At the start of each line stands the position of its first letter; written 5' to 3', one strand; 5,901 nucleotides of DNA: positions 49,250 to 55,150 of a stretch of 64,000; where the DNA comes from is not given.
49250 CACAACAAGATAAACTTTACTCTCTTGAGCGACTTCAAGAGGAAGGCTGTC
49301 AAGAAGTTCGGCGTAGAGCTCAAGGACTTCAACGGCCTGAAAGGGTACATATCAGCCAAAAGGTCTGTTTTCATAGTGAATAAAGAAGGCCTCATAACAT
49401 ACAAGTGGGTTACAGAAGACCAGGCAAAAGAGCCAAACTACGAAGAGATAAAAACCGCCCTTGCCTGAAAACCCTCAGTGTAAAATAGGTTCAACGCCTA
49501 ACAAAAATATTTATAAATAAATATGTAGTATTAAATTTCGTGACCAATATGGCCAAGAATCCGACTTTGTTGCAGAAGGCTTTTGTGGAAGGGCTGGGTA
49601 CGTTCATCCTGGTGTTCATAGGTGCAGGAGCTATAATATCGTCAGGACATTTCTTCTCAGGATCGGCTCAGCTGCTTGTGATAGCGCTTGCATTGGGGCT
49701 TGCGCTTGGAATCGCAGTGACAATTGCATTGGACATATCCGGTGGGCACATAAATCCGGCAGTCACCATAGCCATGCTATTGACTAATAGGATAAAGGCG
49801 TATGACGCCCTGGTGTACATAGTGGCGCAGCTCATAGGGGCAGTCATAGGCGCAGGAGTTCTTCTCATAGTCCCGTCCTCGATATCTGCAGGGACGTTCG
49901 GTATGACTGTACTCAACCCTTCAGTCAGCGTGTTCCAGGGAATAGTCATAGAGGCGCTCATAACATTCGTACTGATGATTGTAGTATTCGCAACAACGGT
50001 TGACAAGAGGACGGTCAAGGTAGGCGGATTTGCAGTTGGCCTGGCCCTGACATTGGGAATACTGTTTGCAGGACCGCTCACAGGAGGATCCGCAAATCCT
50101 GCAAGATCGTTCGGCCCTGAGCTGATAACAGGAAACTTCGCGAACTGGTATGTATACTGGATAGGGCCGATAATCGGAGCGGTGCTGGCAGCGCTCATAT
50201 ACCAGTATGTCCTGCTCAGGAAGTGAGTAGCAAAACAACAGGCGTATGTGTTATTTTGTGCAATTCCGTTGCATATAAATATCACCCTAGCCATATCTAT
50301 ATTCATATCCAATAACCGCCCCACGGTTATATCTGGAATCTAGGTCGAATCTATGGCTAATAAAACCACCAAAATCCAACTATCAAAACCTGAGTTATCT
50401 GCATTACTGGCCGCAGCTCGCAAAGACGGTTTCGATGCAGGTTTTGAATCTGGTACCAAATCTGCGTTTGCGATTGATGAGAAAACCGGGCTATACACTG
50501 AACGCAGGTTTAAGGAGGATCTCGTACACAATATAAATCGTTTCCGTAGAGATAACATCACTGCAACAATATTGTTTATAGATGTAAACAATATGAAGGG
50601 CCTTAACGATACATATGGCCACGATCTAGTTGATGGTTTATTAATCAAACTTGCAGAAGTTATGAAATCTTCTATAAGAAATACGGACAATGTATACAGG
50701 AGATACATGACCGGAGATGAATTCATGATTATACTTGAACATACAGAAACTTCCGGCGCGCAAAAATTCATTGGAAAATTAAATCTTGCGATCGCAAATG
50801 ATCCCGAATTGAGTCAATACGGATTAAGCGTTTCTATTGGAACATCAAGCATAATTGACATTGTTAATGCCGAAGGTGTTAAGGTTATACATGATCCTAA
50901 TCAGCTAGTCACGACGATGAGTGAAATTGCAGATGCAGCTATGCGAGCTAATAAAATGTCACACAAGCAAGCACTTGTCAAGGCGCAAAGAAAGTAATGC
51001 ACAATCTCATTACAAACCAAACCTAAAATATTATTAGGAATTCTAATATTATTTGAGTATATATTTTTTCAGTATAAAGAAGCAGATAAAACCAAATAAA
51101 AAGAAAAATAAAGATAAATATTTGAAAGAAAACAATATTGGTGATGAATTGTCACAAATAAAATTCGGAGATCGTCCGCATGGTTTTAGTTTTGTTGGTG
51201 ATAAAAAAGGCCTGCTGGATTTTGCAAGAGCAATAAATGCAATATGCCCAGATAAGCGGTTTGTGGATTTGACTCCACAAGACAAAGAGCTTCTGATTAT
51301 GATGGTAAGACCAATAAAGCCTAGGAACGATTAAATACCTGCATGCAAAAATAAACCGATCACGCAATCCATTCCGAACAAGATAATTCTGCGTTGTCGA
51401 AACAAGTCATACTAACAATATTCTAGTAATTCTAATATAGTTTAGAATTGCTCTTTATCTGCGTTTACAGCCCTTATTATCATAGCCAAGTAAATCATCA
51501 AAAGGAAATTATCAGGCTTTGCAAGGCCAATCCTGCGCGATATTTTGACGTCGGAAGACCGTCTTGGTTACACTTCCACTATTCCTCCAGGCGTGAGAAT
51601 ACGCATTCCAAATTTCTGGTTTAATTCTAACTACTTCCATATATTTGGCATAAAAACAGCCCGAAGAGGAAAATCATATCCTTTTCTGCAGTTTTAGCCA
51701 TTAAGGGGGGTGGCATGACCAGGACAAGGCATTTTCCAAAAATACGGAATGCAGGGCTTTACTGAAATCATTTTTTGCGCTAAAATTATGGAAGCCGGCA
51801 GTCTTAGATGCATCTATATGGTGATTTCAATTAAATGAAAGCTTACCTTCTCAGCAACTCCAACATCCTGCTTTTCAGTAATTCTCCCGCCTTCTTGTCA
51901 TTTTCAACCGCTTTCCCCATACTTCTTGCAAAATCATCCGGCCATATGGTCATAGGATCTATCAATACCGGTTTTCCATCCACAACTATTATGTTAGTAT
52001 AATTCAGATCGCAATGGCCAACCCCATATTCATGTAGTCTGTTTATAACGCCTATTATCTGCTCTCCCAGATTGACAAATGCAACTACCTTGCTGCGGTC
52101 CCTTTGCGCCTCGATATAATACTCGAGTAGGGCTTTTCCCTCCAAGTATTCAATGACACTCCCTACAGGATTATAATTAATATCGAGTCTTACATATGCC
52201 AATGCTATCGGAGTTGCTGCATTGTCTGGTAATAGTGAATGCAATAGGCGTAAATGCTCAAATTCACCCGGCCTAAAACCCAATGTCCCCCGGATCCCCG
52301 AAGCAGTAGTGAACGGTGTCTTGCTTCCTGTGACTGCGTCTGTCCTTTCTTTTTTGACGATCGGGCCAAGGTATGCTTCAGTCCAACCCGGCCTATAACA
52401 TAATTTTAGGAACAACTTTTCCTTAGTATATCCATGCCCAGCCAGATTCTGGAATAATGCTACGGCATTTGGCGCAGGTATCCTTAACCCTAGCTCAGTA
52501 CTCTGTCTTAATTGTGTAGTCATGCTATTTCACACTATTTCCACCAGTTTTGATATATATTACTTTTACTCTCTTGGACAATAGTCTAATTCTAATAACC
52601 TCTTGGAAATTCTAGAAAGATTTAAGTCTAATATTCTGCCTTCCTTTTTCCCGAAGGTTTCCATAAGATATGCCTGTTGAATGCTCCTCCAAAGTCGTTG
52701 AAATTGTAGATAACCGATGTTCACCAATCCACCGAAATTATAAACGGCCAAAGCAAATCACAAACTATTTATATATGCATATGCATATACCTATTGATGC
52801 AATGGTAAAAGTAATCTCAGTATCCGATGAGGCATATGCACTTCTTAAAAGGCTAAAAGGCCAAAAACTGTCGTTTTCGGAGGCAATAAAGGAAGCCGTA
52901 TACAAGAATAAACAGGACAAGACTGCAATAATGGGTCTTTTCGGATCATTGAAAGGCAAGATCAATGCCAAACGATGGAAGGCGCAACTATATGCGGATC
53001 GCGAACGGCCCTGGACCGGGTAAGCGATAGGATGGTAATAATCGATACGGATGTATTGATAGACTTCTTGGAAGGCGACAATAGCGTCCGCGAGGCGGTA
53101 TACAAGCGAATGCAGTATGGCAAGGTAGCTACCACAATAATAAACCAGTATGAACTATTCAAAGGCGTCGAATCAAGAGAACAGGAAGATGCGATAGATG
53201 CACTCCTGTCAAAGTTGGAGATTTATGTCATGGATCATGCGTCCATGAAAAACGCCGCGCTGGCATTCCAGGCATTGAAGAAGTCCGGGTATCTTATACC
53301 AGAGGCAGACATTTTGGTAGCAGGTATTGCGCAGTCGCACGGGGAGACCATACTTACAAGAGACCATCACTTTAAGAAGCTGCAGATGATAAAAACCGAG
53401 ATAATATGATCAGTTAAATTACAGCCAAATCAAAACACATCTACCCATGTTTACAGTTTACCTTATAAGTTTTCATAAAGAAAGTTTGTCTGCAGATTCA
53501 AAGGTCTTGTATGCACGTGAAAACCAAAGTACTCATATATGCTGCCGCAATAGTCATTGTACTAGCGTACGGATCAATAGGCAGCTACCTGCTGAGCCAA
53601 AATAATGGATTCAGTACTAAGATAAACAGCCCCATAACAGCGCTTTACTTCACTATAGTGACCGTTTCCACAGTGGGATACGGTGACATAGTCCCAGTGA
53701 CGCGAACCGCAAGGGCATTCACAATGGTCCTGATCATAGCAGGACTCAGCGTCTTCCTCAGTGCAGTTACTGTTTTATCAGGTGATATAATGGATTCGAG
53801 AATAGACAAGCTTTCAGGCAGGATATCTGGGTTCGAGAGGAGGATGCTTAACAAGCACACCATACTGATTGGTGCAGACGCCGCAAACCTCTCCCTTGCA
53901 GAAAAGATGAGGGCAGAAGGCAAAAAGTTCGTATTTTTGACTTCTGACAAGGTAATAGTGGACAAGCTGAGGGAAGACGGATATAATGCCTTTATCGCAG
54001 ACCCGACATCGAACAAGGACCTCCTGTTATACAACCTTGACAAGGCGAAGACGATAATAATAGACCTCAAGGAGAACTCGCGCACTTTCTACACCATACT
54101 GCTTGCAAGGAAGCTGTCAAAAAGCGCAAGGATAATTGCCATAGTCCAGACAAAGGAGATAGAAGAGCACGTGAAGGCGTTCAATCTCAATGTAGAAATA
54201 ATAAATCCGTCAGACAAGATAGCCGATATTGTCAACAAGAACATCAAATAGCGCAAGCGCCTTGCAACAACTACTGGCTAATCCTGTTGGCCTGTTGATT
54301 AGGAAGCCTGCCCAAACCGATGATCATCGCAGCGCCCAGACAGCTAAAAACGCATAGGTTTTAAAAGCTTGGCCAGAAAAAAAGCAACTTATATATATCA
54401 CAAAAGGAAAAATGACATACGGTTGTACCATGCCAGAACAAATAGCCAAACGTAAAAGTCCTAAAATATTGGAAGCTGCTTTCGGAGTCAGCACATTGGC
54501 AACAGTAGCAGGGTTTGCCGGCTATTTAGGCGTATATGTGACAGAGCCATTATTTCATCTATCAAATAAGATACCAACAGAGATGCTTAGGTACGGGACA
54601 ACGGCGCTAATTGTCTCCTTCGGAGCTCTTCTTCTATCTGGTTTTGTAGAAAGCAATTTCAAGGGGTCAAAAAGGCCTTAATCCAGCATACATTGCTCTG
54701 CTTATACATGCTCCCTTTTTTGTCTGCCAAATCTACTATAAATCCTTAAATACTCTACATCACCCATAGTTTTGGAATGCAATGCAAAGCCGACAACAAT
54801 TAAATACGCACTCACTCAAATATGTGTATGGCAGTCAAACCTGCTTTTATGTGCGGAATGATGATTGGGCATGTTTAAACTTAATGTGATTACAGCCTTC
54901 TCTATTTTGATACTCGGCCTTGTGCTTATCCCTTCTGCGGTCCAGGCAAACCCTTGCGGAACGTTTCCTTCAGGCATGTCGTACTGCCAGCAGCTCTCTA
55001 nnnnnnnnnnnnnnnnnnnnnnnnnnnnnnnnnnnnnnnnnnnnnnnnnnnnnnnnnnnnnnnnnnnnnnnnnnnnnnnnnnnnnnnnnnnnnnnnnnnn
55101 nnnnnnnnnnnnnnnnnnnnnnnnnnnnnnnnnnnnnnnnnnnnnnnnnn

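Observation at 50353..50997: Minimal GGDEF-type nucleotide cyclase (TGDEF) in an archaeal genome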

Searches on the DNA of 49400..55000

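Call 59: search_rna_families(source=window, start=49400, end=55000, threshold=evalue, max_evalue=1)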
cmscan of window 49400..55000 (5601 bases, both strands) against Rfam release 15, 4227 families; matches with E-value up to 1: 0.
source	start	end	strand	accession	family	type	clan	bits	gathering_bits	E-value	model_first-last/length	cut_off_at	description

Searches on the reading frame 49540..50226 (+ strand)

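Call 3: search_protein_families(library=pfam, proteins=[window:49540-50226:+], max_evalue=1)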
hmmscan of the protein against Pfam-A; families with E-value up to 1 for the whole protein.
window:49540-50226:+ (228 aa): 2 families
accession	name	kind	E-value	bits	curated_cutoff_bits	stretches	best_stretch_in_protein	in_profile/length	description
PF00230.25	MIP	-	4.4e-61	206.9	25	1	6-221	3-222/222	Major intrinsic protein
PF01918.27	Alba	-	0.24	11.7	25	0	68-87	35-54/66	Alba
